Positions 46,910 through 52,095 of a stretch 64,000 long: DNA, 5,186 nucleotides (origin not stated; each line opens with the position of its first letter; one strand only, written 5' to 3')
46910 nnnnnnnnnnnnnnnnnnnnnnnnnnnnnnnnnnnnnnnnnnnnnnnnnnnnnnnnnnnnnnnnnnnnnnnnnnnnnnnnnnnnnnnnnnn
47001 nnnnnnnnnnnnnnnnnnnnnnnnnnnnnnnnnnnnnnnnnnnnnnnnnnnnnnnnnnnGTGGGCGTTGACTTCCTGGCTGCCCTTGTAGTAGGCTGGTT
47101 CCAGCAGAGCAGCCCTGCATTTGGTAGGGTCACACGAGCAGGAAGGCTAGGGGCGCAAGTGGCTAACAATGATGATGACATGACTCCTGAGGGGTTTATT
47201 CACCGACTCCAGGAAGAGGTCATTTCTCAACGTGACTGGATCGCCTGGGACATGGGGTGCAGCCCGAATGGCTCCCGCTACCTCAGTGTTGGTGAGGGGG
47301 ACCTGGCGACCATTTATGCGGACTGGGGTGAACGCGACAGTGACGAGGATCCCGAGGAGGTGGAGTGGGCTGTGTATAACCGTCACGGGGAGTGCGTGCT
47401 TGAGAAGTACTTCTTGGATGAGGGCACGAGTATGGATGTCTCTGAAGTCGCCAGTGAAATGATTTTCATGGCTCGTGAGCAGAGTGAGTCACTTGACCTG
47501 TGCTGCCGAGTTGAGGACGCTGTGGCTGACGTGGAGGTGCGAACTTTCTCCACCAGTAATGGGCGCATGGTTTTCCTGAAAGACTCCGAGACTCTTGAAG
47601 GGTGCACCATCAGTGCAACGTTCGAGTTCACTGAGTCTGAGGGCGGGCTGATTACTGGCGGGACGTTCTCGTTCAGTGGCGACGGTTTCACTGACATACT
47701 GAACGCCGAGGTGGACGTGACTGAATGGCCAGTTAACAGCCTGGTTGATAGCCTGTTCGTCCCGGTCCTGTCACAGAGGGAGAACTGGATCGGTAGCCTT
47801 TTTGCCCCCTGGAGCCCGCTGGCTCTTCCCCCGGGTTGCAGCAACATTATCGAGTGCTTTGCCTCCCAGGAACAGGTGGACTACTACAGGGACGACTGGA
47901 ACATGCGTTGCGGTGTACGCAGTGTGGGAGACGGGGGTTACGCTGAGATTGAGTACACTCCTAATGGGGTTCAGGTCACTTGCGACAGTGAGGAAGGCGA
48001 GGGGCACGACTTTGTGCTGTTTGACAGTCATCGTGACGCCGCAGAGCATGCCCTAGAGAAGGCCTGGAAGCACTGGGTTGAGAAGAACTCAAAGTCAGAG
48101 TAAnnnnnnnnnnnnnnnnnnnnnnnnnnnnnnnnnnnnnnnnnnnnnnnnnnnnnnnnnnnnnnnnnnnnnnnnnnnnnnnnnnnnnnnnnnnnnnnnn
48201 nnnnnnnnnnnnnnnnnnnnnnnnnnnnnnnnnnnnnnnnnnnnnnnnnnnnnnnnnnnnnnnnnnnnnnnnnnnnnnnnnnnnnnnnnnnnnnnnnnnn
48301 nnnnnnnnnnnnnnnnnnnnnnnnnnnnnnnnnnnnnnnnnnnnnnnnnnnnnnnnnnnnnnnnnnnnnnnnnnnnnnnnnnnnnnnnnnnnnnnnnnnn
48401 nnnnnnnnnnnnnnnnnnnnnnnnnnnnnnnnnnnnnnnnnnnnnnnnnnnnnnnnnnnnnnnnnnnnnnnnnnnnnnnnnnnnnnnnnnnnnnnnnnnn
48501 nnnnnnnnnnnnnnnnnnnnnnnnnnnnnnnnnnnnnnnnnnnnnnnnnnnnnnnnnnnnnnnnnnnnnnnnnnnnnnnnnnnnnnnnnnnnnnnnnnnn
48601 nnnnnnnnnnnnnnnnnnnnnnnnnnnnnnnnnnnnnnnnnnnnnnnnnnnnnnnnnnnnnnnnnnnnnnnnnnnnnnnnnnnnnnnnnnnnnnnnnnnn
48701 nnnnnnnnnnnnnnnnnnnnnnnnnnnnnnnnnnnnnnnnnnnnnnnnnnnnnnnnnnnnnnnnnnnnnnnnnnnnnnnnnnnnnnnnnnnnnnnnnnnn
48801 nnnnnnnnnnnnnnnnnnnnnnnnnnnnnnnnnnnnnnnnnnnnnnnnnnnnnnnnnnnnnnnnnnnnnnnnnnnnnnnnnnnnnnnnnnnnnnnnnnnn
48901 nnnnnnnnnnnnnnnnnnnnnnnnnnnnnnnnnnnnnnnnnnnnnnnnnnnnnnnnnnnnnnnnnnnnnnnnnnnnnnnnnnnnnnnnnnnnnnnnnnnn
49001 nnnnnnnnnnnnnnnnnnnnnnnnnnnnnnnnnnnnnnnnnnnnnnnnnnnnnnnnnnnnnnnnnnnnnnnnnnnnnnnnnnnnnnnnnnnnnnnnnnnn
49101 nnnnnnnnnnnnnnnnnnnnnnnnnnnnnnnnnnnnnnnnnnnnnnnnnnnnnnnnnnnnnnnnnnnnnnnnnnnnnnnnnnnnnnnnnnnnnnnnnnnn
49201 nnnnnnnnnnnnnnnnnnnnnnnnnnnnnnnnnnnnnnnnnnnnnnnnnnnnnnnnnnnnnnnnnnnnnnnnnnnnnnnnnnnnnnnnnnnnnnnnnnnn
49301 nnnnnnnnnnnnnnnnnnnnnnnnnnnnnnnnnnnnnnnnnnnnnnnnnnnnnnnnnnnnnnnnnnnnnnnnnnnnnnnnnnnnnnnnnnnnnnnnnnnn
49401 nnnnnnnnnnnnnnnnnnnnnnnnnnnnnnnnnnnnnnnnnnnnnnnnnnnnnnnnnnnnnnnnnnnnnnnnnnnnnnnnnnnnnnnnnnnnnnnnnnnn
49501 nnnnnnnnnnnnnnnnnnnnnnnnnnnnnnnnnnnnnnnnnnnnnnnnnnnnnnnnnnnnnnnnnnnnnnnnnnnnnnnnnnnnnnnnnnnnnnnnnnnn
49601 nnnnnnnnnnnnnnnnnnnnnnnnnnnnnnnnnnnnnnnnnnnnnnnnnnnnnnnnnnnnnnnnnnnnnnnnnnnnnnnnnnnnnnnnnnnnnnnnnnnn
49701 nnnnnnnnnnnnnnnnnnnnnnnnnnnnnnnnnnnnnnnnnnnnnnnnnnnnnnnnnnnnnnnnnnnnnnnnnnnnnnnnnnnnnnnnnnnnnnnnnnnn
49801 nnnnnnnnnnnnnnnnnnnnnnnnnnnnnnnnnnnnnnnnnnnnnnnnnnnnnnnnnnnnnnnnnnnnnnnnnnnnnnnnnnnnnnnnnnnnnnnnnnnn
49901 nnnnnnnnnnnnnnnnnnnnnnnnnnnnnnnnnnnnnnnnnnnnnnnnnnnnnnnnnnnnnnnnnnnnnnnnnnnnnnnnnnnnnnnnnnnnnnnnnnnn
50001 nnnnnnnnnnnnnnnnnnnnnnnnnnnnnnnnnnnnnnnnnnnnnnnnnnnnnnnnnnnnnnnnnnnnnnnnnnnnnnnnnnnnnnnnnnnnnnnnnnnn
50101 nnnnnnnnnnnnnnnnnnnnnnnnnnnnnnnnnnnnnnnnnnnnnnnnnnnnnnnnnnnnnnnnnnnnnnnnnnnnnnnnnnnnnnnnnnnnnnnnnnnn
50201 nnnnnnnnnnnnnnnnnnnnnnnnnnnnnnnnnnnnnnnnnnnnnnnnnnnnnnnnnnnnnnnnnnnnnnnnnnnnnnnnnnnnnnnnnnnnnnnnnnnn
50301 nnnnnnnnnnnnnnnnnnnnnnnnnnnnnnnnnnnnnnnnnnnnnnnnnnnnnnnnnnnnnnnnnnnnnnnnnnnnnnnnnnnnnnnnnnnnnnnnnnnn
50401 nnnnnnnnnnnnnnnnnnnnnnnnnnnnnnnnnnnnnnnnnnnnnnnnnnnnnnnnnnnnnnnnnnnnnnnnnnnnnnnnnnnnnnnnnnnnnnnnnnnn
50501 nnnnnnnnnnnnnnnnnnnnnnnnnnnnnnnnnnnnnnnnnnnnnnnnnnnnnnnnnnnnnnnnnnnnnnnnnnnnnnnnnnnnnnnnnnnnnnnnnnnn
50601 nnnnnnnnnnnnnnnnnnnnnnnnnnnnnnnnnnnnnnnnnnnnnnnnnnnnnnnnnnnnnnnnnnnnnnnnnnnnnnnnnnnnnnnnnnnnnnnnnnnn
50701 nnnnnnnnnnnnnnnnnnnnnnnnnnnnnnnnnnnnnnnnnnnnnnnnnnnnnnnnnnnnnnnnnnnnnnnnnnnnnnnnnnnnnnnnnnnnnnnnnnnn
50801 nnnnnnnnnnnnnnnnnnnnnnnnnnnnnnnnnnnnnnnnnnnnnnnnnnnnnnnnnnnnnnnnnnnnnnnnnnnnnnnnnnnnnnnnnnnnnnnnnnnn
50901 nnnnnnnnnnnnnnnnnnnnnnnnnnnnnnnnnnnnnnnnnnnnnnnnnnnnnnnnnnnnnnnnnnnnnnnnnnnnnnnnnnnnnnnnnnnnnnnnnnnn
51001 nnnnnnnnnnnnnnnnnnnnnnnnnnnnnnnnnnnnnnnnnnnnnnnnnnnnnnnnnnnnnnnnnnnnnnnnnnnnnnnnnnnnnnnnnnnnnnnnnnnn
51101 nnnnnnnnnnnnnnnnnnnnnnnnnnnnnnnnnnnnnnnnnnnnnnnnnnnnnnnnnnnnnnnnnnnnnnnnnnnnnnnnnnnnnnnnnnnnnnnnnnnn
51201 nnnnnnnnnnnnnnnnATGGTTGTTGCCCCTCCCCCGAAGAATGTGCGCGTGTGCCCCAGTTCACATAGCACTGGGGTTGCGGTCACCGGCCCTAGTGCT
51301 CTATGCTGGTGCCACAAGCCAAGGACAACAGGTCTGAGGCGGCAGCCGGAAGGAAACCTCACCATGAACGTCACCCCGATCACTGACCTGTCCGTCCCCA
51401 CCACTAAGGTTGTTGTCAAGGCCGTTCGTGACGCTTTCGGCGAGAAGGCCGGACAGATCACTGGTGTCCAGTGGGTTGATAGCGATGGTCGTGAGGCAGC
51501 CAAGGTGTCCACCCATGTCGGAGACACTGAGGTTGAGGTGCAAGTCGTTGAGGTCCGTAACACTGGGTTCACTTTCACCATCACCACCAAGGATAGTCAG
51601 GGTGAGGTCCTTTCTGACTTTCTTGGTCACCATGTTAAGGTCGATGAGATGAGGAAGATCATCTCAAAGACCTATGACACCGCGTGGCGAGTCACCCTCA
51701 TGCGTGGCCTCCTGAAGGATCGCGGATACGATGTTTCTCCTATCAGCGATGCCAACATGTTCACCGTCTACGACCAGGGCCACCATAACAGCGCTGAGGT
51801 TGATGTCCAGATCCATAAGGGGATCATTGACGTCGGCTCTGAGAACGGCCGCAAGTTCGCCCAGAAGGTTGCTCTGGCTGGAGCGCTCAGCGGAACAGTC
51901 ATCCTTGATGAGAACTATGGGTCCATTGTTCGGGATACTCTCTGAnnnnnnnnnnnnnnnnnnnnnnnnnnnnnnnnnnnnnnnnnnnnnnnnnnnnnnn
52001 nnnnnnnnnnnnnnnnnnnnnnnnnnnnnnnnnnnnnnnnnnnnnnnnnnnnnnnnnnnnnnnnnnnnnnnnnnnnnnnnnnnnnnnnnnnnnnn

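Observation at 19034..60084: Plus-strand-only motif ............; one copy is identical to the T7-class promoter core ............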

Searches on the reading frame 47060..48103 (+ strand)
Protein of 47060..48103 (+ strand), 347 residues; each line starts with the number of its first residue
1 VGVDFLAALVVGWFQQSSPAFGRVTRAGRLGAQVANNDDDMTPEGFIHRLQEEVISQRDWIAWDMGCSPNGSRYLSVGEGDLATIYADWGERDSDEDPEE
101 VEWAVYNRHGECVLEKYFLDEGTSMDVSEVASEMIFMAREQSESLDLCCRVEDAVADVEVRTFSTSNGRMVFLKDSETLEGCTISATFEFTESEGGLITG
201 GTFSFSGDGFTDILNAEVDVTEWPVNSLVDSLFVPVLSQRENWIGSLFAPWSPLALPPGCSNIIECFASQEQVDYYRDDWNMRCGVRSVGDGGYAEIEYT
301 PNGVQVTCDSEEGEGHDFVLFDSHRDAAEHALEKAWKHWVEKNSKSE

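Call 8: search_protein_families(library=pfam, proteins=[window:47060-48103:+], max_evalue=0.01)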
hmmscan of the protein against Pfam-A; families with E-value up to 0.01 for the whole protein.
window:47060-48103:+ (347 aa): 0 families

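Call 9: search_protein_families(library=phrogs, proteins=[window:47060-48103:+], max_evalue=0.01)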
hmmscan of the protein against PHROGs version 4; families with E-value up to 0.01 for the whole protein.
window:47060-48103:+ (347 aa): 0 families

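Call 16: find_related_loci(query=window:47060-48103:+, collection=viral_contigs, flank=10000)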
Query window:47060-48103:+ (347 aa) in viral_contigs; peptide patterns used: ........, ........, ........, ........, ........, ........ (x = any residue, [..] = any of these).
2 stretches matched a pattern; 1 encode a relative of the query (tblastn E <= 1e-3); 1 distinct loci.
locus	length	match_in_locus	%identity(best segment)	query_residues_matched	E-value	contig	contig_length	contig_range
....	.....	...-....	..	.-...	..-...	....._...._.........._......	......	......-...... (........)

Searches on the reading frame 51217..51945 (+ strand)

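Call 33: search_protein_families(library=pfam, proteins=[window:51217-51945:+], max_evalue=0.05)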
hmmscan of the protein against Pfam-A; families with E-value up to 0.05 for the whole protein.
window:51217-51945:+ (242 aa): 2 families
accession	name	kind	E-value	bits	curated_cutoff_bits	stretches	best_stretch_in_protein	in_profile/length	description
PF22352.2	K319L-like_PKD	-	0.007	16.8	27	1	59-134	8-78/84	K319L-like, PKD domain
PF06888.18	Put_Phosphatase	-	0.011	15.6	27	1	130-186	48-105/234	Putative Phosphatase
